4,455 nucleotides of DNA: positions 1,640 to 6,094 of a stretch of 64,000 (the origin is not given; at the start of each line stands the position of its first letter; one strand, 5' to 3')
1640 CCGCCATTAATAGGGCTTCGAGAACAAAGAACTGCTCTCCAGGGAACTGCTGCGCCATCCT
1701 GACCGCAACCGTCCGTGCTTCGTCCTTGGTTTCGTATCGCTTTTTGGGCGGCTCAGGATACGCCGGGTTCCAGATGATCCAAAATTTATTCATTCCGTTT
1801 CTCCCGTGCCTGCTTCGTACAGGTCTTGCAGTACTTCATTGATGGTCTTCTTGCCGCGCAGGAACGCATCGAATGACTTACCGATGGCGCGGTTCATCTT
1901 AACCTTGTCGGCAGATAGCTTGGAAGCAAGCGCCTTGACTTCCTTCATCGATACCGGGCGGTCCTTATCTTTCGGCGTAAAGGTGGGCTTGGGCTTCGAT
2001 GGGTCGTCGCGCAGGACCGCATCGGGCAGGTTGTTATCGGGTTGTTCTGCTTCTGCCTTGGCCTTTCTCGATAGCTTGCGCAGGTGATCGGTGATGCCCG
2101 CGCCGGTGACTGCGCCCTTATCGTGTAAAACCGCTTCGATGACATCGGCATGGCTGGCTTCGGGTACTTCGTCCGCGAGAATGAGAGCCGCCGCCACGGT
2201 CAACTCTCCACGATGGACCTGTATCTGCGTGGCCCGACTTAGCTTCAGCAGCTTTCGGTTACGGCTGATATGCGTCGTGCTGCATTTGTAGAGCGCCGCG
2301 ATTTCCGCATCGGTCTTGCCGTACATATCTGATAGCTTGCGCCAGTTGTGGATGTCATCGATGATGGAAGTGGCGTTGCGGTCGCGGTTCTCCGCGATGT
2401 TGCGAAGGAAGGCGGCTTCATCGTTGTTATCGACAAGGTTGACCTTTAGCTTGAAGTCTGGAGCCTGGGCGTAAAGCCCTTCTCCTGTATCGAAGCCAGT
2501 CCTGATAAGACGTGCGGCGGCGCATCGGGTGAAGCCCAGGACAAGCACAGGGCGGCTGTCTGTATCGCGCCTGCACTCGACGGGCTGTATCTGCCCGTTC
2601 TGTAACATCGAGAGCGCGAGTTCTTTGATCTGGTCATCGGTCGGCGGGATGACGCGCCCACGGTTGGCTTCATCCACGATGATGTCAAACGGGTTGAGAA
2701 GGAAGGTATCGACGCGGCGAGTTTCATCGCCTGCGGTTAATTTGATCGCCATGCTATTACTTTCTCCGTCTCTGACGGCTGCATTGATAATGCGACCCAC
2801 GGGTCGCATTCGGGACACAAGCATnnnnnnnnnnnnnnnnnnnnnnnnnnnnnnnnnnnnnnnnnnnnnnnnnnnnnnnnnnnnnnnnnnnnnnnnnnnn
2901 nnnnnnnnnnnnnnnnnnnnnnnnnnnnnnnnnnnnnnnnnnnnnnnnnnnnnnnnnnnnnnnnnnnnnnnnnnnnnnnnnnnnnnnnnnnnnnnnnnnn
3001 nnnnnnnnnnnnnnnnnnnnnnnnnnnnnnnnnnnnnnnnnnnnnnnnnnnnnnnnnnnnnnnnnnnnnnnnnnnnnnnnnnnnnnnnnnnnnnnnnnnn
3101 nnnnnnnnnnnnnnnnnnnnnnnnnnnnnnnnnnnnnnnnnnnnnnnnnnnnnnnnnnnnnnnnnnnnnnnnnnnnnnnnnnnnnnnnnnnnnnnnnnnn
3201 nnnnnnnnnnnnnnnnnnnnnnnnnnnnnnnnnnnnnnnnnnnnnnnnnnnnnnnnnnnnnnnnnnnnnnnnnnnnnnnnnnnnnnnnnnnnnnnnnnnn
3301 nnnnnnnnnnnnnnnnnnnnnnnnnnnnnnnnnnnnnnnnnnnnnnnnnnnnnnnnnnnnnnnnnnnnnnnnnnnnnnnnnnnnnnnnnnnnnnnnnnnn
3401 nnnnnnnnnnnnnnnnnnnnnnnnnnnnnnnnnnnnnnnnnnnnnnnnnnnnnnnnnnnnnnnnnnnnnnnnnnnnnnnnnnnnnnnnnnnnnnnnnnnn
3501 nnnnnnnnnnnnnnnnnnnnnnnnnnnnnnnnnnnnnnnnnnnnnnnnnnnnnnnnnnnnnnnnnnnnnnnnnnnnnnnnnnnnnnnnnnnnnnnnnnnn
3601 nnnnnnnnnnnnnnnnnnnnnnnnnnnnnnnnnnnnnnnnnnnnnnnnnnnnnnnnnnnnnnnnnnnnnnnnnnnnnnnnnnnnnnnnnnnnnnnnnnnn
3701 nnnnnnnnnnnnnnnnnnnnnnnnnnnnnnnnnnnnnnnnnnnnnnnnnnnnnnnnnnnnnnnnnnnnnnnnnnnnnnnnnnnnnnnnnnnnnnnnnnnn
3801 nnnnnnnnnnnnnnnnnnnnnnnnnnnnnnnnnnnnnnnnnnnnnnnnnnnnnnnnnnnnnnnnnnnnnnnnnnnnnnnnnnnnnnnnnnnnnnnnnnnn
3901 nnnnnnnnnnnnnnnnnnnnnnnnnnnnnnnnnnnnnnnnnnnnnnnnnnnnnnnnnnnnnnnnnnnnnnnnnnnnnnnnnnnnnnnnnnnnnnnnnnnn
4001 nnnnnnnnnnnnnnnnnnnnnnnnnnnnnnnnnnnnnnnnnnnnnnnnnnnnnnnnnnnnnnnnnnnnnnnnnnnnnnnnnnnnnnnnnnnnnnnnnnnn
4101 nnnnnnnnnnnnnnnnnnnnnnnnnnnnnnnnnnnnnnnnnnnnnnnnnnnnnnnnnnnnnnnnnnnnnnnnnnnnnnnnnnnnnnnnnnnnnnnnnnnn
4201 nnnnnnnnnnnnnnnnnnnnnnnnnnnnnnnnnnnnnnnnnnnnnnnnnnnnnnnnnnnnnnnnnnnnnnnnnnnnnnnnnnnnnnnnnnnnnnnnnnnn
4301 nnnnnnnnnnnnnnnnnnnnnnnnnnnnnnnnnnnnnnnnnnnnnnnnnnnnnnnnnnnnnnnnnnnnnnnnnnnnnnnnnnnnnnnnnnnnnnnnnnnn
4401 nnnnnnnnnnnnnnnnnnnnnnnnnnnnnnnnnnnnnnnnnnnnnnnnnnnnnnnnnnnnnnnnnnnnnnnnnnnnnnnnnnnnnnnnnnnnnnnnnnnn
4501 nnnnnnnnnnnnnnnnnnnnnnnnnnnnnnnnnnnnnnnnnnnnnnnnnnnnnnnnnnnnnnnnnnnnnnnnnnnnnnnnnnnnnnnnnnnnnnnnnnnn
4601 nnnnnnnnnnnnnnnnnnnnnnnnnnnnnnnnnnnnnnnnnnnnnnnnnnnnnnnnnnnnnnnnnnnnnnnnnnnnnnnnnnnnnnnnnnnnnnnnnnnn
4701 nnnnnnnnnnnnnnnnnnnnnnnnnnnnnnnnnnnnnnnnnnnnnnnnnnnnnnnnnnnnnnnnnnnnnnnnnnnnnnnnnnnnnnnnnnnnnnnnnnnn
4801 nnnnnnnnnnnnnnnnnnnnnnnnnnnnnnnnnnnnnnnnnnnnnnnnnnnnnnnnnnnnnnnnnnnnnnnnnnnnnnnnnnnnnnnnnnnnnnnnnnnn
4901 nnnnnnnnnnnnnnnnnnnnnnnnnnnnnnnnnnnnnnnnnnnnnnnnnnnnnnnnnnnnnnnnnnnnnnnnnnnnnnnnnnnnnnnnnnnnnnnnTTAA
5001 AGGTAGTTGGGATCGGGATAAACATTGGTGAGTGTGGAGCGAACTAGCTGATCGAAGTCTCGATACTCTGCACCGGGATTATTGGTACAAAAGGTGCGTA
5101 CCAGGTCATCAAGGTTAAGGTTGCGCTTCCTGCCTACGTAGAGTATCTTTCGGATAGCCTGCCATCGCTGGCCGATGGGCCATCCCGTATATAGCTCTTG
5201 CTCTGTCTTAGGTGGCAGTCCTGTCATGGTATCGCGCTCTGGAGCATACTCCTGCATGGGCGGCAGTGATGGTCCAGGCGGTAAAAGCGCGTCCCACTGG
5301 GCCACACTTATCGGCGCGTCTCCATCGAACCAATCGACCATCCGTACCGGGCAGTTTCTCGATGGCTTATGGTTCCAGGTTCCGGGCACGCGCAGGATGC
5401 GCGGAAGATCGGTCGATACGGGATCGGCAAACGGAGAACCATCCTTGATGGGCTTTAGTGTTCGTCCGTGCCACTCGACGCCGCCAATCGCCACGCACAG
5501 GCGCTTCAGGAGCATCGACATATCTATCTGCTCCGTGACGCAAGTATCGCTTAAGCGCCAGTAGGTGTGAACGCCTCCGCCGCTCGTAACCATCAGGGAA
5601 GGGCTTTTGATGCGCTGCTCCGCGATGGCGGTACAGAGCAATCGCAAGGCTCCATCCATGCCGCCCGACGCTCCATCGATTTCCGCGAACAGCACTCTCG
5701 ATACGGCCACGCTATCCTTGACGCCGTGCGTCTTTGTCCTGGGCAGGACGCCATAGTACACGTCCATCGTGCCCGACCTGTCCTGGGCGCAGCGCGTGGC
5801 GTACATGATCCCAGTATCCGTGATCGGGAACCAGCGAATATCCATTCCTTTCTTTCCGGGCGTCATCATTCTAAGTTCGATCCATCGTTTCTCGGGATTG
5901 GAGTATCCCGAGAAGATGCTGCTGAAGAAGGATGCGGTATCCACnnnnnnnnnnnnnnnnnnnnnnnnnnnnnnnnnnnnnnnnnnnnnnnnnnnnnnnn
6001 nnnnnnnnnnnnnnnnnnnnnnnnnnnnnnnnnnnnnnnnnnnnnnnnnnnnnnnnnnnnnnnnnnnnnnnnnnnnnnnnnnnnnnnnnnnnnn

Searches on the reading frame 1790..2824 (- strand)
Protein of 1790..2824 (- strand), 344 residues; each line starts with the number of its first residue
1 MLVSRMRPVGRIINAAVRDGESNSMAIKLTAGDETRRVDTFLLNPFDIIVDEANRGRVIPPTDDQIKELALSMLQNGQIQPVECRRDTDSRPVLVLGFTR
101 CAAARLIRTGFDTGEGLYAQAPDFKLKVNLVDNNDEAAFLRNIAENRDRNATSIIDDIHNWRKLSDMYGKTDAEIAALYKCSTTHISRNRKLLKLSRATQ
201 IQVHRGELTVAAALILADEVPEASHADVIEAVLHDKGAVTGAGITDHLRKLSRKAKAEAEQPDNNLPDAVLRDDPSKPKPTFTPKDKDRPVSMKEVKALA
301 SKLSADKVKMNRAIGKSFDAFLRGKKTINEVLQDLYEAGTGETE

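Call 43: search_protein_families(library=pfam, proteins=[window:1790-2824:-], max_evalue=0.001)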
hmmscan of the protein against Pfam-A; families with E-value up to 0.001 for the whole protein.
window:1790-2824:- (344 aa): 1 family
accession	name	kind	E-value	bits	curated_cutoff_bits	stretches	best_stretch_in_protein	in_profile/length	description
PF17762.8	HTH_ParB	-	2.2e-05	25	22.6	1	158-238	9-89/102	ParB HTH domain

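Call 45: search_protein_families(library=phrogs, proteins=[window:1790-2824:-], max_evalue=0.001)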
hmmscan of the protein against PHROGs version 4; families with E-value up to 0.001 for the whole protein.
window:1790-2824:- (344 aa): 4 families
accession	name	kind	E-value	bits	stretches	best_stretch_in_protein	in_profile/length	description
phrog_1033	-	DNA, RNA and nucleotide metabolism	1.5e-16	62.1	1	27-235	22-217/334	ParB-like partition protein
phrog_4715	-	DNA, RNA and nucleotide metabolism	7.7e-11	42.1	1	63-297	168-395/630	ParB-like partition protein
phrog_7783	-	unknown function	8.9e-10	38.8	1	49-234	10-185/634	-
phrog_3264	-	DNA, RNA and nucleotide metabolism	5.2e-08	33.9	1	49-188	57-180/337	ParB-like partition protein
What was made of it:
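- A ParB-like protein (1790-2824) and no integrase suggest a possible plasmid-like prophage (calls 43, 45).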

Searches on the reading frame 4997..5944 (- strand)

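Call 43: search_protein_families(library=pfam, proteins=[window:4997-5944:-], max_evalue=0.001)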
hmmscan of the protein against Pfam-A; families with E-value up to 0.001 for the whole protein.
window:4997-5944:- (315 aa): 0 families

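Call 45: search_protein_families(library=phrogs, proteins=[window:4997-5944:-], max_evalue=0.001)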
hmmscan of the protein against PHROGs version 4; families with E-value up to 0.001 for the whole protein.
window:4997-5944:- (315 aa): 4 families
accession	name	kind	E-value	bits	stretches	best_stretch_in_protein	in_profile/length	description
phrog_2478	-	DNA, RNA and nucleotide metabolism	9.8e-10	38.2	1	55-218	49-212/854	DNA polymerase/primase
phrog_28894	-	DNA, RNA and nucleotide metabolism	2.7e-08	33.3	1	86-220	101-241/994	DNA polymerase/primase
phrog_25314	-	unknown function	5.4e-07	29.2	1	97-203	122-215/1010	-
phrog_3123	-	unknown function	6.1e-06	26.1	1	59-203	63-178/583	-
